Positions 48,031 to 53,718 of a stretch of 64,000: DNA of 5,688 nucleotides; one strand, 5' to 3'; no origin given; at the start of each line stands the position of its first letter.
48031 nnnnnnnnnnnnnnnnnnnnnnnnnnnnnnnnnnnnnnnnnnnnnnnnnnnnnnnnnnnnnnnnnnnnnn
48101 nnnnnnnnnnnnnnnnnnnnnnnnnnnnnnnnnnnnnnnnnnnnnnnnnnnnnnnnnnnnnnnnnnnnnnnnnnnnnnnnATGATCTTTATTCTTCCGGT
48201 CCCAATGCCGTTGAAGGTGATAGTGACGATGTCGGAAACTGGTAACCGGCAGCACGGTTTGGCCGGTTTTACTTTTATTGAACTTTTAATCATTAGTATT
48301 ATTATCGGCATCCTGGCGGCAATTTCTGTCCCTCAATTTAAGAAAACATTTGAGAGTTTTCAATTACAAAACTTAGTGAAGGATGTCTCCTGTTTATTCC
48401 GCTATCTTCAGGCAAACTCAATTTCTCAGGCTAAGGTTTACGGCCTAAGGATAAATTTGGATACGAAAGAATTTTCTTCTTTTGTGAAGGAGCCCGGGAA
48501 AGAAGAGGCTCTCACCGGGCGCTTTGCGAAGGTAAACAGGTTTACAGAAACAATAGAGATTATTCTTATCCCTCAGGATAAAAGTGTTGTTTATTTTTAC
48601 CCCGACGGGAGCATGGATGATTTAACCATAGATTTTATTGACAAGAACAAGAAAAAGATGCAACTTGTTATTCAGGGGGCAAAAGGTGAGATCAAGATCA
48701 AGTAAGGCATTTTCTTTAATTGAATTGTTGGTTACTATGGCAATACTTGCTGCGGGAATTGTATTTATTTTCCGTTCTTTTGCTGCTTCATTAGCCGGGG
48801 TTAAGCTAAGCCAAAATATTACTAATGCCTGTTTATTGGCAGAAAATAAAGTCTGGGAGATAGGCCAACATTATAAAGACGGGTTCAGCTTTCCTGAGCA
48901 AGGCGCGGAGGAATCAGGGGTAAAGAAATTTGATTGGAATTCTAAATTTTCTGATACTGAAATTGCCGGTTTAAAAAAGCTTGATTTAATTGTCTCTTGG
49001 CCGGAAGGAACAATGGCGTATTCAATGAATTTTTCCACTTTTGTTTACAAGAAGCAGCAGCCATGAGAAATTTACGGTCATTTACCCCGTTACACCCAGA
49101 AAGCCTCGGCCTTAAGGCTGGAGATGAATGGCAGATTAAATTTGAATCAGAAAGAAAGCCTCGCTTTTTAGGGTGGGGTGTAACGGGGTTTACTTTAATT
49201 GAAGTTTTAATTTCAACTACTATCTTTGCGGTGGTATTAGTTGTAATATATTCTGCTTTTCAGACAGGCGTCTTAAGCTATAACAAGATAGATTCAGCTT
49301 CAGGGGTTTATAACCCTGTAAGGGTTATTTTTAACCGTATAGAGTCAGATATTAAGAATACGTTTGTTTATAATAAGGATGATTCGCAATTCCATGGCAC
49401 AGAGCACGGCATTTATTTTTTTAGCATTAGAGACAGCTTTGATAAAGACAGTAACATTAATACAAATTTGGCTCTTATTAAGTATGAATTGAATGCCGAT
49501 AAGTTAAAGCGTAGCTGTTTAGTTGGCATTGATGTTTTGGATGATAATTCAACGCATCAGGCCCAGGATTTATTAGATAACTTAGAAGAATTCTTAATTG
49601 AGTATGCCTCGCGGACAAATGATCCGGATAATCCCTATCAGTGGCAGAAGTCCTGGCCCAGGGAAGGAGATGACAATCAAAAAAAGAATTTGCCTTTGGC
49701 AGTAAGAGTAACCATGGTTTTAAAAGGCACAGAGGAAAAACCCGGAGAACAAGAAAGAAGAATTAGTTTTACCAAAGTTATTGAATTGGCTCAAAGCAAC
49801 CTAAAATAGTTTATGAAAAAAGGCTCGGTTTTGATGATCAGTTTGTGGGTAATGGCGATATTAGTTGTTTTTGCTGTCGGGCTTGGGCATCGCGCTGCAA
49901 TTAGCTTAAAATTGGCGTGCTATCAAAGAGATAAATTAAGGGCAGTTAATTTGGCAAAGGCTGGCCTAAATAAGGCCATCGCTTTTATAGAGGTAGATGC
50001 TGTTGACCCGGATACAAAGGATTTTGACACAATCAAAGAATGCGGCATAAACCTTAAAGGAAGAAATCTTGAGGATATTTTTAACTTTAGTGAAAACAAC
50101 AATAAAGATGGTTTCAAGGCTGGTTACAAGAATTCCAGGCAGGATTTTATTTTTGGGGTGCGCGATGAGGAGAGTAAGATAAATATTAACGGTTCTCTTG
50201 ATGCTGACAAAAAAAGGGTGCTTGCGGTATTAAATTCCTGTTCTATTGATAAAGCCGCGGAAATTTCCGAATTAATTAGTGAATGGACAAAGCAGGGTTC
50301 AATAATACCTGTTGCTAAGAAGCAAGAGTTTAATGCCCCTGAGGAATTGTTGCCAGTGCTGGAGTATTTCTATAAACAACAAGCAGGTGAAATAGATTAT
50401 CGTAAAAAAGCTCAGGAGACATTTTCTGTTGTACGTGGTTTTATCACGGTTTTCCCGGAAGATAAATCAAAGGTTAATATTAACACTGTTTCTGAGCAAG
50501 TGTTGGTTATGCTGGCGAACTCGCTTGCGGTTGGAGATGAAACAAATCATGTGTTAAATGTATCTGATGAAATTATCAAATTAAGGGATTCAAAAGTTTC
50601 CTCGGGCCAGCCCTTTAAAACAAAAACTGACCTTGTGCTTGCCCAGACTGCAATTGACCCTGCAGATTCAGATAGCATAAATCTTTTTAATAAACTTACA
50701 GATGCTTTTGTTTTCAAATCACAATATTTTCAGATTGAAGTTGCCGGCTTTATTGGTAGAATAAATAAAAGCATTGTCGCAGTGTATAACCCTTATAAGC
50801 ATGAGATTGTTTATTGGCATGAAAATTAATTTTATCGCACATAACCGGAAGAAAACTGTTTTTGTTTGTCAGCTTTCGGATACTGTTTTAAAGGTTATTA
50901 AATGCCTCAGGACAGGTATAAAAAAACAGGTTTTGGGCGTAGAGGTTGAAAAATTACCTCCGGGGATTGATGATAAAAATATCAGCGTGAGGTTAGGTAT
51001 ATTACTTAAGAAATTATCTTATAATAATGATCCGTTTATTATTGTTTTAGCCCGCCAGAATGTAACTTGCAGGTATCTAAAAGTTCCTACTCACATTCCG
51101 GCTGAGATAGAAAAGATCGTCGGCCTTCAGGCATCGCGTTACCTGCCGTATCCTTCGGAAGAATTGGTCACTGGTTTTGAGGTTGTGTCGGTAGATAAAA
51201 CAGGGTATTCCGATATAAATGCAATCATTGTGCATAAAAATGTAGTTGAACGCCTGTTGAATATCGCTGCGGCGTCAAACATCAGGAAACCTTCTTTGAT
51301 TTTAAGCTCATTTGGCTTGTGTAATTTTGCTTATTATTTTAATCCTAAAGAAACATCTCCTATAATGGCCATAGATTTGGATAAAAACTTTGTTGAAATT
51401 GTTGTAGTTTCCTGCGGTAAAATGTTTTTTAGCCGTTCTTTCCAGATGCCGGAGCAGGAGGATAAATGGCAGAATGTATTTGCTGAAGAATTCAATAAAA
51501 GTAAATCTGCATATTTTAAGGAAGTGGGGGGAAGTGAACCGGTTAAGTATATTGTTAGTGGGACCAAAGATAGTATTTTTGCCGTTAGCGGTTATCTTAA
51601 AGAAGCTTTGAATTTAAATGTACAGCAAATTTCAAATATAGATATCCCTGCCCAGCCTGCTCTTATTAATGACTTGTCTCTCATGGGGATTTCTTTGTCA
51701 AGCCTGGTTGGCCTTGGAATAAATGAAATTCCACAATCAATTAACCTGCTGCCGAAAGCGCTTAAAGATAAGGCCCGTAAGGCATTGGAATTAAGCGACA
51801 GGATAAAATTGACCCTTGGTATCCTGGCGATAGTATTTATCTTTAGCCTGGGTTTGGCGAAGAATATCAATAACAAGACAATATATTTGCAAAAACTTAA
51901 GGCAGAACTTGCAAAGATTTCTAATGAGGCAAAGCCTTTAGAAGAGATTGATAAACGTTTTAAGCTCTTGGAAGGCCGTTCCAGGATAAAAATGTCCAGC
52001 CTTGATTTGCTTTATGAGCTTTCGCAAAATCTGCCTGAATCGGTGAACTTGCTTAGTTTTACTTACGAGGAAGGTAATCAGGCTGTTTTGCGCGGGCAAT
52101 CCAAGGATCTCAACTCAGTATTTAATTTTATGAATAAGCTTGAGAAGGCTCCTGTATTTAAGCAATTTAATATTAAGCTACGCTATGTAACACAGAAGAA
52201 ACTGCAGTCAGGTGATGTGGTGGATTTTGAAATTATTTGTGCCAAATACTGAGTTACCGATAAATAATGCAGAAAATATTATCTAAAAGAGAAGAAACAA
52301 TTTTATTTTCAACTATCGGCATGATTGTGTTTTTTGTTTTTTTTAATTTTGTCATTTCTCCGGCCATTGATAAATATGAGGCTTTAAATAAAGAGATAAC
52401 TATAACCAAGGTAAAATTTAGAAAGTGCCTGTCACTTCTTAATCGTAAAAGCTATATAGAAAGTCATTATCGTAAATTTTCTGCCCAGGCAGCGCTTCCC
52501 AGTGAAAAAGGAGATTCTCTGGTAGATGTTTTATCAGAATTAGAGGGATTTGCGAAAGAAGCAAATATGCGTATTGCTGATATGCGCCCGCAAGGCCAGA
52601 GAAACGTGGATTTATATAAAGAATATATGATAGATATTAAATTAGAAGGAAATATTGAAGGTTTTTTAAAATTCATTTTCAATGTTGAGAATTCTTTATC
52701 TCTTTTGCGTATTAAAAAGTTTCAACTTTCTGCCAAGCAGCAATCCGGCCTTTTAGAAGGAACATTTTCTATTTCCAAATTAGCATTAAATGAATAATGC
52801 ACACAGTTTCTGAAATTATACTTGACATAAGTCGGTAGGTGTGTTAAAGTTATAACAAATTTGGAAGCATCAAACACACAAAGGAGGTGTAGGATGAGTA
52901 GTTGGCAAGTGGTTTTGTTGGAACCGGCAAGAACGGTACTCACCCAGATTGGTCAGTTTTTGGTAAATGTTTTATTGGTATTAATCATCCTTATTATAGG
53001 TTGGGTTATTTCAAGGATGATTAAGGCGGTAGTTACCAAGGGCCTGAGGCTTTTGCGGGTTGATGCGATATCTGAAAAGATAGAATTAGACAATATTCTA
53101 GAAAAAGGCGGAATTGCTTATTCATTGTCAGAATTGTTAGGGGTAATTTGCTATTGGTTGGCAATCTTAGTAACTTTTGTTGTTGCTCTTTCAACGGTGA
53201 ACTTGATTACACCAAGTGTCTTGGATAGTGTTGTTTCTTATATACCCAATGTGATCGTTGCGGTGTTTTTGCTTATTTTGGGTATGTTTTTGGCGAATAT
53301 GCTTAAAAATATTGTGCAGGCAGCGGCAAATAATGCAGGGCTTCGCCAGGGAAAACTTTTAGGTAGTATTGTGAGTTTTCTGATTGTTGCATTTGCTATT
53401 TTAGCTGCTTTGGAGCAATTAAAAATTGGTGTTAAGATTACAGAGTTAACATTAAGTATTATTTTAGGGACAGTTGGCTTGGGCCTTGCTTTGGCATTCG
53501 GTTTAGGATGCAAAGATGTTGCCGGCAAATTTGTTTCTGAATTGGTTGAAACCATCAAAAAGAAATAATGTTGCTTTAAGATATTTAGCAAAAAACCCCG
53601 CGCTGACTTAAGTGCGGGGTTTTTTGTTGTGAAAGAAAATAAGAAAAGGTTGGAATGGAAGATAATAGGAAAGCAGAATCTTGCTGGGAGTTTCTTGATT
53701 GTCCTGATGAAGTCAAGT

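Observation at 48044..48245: Major pseudopilin gspG reduced to a start-less C-terminal remnant inside an otherwise intact gspE-F-H-I-J-K-L/M-like cluster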

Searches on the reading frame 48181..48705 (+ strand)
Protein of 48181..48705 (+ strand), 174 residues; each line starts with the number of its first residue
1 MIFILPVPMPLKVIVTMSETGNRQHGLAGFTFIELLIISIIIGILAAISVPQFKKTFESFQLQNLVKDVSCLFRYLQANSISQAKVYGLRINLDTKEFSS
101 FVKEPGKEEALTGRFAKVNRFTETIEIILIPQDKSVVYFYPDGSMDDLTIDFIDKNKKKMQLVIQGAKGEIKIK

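Call 6: search_protein_families(library=pfam, max_evalue=0.01, proteins=[window:48181-48705:+])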
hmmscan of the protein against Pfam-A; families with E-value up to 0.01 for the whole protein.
window:48181-48705:+ (174 aa): 1 family
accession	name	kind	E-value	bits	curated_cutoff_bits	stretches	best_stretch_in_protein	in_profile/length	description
PF07963.17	N_methyl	-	0.00016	21.5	21.2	1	28-49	5-26/27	Prokaryotic N-terminal methylation motif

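Call 7: search_protein_families(library=ncbifam, max_evalue=0.01, proteins=[window:48181-48705:+])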
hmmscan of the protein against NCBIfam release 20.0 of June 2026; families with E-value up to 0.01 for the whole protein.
window:48181-48705:+ (174 aa): 9 families
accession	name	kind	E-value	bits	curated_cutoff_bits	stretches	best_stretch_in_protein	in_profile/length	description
NF040982.1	ComGD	equivalog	8.1e-10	39.2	70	1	28-173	2-138/139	competence type IV pilus minor pilin ComGD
TIGR01708.2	typeII_sec_gspH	equivalog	3.1e-09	37.1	80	1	28-109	2-83/169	type II secretion system minor pseudopilin GspH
NF041775.1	typeIV_PilA_Myxo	equivalog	1.3e-06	28.6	400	1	28-56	11-39/214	type IV pilin protein PilA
NF047827.1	T3SSXpsH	equivalog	4e-06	26.7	160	1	29-151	2-118/145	type II secretion system protein XpsH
TIGR01710.1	typeII_sec_gspG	equivalog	4.5e-06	26.7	88.85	1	29-77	2-50/134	type II secretion system major pseudopilin GspG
NF007862.0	PRK10574.1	equivalog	7.7e-05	22.9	138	1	28-66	5-43/145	prepilin peptidase-dependent pilin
NF007800.0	PRK10506.1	equivalog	0.0003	20.6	158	1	27-126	8-107/163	prepilin peptidase-dependent protein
NF040999.1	pilin_ComGC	equivalog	0.00034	20.8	75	1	28-61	2-35/84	competence type IV pilus major pilin ComGC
TIGR02596.1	TIGR02596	subfamily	0.0083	16.2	70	0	30-65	1-36/196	Verru_Chthon cassette protein D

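Call 15: find_encoding_contigs(protein=window:48205-48705:+, flank=6000, max_places=10)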
Protein window:48205-48705:+ (166 aa): 1 contig read that carries it; 1 place shown.
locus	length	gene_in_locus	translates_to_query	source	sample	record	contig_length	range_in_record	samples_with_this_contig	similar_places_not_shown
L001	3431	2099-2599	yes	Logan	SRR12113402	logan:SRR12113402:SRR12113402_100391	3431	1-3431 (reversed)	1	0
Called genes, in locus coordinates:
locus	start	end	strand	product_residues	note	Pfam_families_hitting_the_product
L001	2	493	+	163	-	?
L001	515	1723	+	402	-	PF28597:T2SSF_N, PF00482:T2SSF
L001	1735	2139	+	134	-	PF07963:N_methyl, PF08334:T2SSG, PF22434:PilW_C (weak)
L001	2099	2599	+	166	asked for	-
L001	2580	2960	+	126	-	PF07963:N_methyl (weak)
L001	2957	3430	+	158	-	?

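Call 46: search_protein_families(library=ncbifam, max_evalue=0.001, proteins=[window:48226-48705:+])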
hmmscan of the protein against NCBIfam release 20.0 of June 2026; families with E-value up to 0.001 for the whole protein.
window:48226-48705:+ (159 aa): 8 families
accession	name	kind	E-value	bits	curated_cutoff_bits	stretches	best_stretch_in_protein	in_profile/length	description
NF040982.1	ComGD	equivalog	1.5e-09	38.4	70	1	13-158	2-138/139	competence type IV pilus minor pilin ComGD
TIGR01708.2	typeII_sec_gspH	equivalog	2.3e-09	37.5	80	1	13-94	2-83/169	type II secretion system minor pseudopilin GspH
NF041775.1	typeIV_PilA_Myxo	equivalog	1.1e-06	28.8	400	1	13-41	11-39/214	type IV pilin protein PilA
NF047827.1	T3SSXpsH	equivalog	3e-06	27.1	160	1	14-136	2-118/145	type II secretion system protein XpsH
TIGR01710.1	typeII_sec_gspG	equivalog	3.7e-06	27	88.85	1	14-62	2-50/134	type II secretion system major pseudopilin GspG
NF007862.0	PRK10574.1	equivalog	6.5e-05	23.1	138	1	13-51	5-43/145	prepilin peptidase-dependent pilin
NF007800.0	PRK10506.1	equivalog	0.00024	20.9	158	1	12-111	8-107/163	prepilin peptidase-dependent protein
NF040999.1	pilin_ComGC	equivalog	0.00029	21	75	1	13-46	2-35/84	competence type IV pilus major pilin ComGC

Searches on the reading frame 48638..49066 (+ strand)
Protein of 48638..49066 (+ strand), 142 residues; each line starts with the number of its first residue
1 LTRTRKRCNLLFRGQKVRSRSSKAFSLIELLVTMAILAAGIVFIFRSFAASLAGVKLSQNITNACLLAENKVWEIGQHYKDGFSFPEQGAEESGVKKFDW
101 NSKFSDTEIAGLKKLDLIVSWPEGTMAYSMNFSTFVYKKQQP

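Call 6: search_protein_families(library=pfam, max_evalue=0.01, proteins=[window:48638-49066:+])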
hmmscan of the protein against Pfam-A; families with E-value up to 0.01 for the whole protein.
window:48638-49066:+ (142 aa): 1 family
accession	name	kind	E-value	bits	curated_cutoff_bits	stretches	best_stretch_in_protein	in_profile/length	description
PF07963.17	N_methyl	-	2.4e-06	27.3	21.2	1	20-44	2-26/27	Prokaryotic N-terminal methylation motif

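Call 7: search_protein_families(library=ncbifam, max_evalue=0.01, proteins=[window:48638-49066:+])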
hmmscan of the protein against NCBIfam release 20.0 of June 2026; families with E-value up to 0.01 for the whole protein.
window:48638-49066:+ (142 aa): 3 families
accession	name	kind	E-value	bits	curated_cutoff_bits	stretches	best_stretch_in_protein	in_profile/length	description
TIGR01707.1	gspI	equivalog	1.8e-08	34.8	44.35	1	25-122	2-99/101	type II secretion system minor pseudopilin GspI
TIGR02532.1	IV_pilin_GFxxxE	domain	6e-05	22.7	16.3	1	23-44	2-23/24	prepilin-type N-terminal cleavage/methylation domain-containing protein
NF047828.1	T3SSXpsI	equivalog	0.00064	19.8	150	1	24-78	3-57/132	type II secretion system protein XpsI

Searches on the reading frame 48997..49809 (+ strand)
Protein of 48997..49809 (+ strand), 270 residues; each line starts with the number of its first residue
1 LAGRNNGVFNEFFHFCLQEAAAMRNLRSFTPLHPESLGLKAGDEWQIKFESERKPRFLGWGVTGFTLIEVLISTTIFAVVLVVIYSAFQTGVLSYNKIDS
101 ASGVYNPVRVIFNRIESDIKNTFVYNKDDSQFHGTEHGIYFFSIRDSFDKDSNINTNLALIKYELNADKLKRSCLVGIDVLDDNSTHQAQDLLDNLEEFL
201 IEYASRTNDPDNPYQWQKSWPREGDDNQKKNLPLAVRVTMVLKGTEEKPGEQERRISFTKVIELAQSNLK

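Call 6: search_protein_families(library=pfam, max_evalue=0.01, proteins=[window:48997-49809:+])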
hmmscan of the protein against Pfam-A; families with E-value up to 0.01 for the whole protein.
window:48997-49809:+ (270 aa): 3 families
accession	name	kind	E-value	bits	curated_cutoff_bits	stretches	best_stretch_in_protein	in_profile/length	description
PF11612.13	T2SSJ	-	1.5e-11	45.1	28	1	133-247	32-135/140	Type II secretion system (T2SS), protein J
PF07963.17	N_methyl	-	2.9e-05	23.9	21.2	1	64-85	6-27/27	Prokaryotic N-terminal methylation motif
PF16074.10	PilW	-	0.0018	18.7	26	1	182-254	21-93/124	Type IV Pilus-assembly protein W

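Call 7: search_protein_families(library=ncbifam, max_evalue=0.01, proteins=[window:48997-49809:+])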
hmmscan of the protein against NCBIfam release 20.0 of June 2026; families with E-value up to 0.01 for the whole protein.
window:48997-49809:+ (270 aa): 6 families
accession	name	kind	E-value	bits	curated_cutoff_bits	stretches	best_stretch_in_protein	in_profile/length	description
TIGR01711.1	gspJ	equivalog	3.3e-08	33.6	64.85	2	150-243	101-180/192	type II secretion system minor pseudopilin GspJ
TIGR02599.1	TIGR02599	subfamily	1.9e-06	27.4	256.5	1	64-121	1-58/361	Verru_Chthon cassette protein C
TIGR02532.1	IV_pilin_GFxxxE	domain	0.0001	22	16.3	1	64-85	3-24/24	prepilin-type N-terminal cleavage/methylation domain-containing protein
NF041013.1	T4P_ComGE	equivalog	0.00034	20.7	49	1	62-106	3-47/83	competence type IV pilus minor pilin ComGE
TIGR01707.1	gspI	equivalog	0.00086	19.8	44.35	1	64-91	1-28/101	type II secretion system minor pseudopilin GspI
NF006453.0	PRK08808.1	equivalog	0.0013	17.8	295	0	63-89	7-33/211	type II secretion system protein J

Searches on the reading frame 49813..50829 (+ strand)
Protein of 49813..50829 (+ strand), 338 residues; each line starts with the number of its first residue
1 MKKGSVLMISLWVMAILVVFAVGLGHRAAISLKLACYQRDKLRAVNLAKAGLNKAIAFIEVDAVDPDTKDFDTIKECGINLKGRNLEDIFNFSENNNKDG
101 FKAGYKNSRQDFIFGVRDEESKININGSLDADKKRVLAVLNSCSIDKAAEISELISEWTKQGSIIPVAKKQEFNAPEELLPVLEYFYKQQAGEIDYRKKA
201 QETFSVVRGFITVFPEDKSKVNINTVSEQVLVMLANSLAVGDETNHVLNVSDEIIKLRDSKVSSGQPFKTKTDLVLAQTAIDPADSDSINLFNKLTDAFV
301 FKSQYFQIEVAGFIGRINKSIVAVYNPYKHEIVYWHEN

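Call 6: search_protein_families(library=pfam, max_evalue=0.01, proteins=[window:49813-50829:+])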
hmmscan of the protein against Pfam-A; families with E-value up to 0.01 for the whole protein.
window:49813-50829:+ (338 aa): 0 families

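Call 7: search_protein_families(library=ncbifam, max_evalue=0.01, proteins=[window:49813-50829:+])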
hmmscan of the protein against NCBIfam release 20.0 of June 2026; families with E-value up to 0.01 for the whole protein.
window:49813-50829:+ (338 aa): 1 family
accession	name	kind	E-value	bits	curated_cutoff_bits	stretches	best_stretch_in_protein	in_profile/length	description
NF037980.1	T2SS_GspK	equivalog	7.1e-12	45.5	130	1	3-316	2-285/307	type II secretion system minor pseudopilin GspK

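Call 26: find_encoding_contigs(protein=window:49813-50829:+, flank=10000, max_places=10)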
Protein window:49813-50829:+ (338 aa): 2 contigs read that carry it; 2 places shown.
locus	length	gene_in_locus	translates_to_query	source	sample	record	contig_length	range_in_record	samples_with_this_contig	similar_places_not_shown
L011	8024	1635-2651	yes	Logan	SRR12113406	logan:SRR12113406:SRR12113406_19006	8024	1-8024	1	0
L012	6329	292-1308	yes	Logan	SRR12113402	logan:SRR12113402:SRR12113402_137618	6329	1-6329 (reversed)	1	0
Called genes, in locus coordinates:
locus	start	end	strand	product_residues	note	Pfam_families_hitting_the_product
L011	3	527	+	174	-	?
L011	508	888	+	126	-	PF07963:N_methyl (weak)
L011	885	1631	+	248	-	PF11612:T2SSJ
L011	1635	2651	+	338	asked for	-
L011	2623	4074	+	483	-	PF05137:PilN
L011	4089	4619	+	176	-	PF04350:PilO (weak)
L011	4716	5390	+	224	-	PF05552:MS_channel_1st_1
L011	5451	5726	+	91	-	-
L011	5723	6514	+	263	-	PF12724:Flavodoxin_5 (weak), PF00037:Fer4 (faint), PF13237:Fer4_10 (faint), PF14697:Fer4_21 (faint), PF12838:Fer4_7 (faint), PF13484:Fer4_16 (faint), PF13187:Fer4_9 (weak)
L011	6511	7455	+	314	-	PF05359:DUF748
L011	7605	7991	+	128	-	PF02537:CRCB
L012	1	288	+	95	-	?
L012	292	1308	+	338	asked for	-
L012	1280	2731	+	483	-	PF05137:PilN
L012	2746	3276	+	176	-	PF04350:PilO (weak)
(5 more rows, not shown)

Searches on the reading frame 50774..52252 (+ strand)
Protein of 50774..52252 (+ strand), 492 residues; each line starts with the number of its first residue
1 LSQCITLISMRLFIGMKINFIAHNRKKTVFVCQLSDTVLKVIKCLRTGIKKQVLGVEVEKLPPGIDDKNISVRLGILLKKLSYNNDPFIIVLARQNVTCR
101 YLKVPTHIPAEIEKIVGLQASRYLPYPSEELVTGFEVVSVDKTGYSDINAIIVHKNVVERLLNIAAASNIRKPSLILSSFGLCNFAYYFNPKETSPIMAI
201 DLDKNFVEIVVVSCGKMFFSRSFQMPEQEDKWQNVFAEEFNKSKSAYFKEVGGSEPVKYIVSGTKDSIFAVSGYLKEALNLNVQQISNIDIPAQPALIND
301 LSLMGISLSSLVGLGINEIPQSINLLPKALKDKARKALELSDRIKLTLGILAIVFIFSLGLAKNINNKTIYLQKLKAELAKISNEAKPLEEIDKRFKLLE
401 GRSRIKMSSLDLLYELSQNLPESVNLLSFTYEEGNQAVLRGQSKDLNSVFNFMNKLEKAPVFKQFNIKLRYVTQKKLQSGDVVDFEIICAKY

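Call 6: search_protein_families(library=pfam, max_evalue=0.01, proteins=[window:50774-52252:+])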
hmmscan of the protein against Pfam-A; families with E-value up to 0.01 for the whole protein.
window:50774-52252:+ (492 aa): 2 families
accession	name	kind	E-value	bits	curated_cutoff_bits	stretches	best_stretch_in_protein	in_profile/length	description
PF05137.18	PilN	-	1.1e-09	38.7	22.8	1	412-489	2-76/78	Fimbrial assembly protein (PilN)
PF11104.14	PilM_2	-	0.00022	20.7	27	1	74-222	51-207/340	Type IV pilus assembly protein PilM;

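Call 7: search_protein_families(library=ncbifam, max_evalue=0.01, proteins=[window:50774-52252:+])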
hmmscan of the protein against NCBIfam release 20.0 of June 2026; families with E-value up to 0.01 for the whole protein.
window:50774-52252:+ (492 aa): 2 families
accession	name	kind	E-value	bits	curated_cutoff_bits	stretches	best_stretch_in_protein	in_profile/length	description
NF045709.1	Amuc_1101_fam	equivalog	2e-17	63.2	650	2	70-224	54-206/608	Amuc_1101 family PilM-like pilus complex protein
TIGR01175.1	pilM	subfamily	1.1e-07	31.2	133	1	33-225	9-218/348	type IV pilus assembly protein PilM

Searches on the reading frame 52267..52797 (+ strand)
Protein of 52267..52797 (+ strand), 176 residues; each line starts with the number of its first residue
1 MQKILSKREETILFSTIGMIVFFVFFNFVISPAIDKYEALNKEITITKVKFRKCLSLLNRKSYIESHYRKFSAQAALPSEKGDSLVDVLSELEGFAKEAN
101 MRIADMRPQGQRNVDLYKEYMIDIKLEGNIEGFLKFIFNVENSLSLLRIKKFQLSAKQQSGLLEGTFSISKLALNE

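Call 6: search_protein_families(library=pfam, max_evalue=0.01, proteins=[window:52267-52797:+])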
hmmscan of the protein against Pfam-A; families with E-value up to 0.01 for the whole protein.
window:52267-52797:+ (176 aa): 1 family
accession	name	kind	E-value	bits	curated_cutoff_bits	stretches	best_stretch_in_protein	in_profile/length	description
PF04350.18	PilO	-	1.5e-05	25.6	22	1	37-160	8-127/145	Pilus assembly protein, PilO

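Call 7: search_protein_families(library=ncbifam, max_evalue=0.01, proteins=[window:52267-52797:+])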
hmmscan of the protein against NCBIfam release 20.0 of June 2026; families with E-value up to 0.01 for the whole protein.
window:52267-52797:+ (176 aa): 1 family
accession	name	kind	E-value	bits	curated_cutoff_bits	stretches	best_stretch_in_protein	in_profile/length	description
NF040576.1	T2SS_GspM_XpsM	equivalog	0.00013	21.6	60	1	19-160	9-156/180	type II secretion system protein GspM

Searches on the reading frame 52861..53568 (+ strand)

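Call 6: search_protein_families(library=pfam, max_evalue=0.01, proteins=[window:52861-53568:+])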
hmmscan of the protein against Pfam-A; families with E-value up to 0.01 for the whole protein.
window:52861-53568:+ (235 aa): 2 families
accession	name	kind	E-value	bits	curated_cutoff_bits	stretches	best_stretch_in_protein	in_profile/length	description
PF05552.17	MS_channel_1st_1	-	3.5e-18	65.6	22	2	22-69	2-49/50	Mechanosensitive ion channel, conserved TM helix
PF01741.23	MscL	-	0.0064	17.3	27.4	1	115-188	21-96/123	Large-conductance mechanosensitive channel, MscL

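Call 7: search_protein_families(library=ncbifam, max_evalue=0.01, proteins=[window:52861-53568:+])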
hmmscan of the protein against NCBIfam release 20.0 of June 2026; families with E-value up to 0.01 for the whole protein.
window:52861-53568:+ (235 aa): 4 families
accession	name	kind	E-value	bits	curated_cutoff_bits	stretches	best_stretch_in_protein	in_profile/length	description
NF033912.1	msc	subfamily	1.8e-18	66.9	100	1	20-221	169-365/365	mechanosensitive ion channel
NF007662.0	PRK10334.1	subfamily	2.4e-06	27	321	1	124-213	24-111/286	small-conductance mechanosensitive channel MscS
TIGR00220.1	mscL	equivalog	0.0038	17.5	71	0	107-186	14-91/127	large conductance mechanosensitive channel protein MscL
NF001843.0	PRK00567.1-4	equivalog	0.0065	16.6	142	0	118-186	27-98/135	large-conductance mechanosensitive channel protein MscL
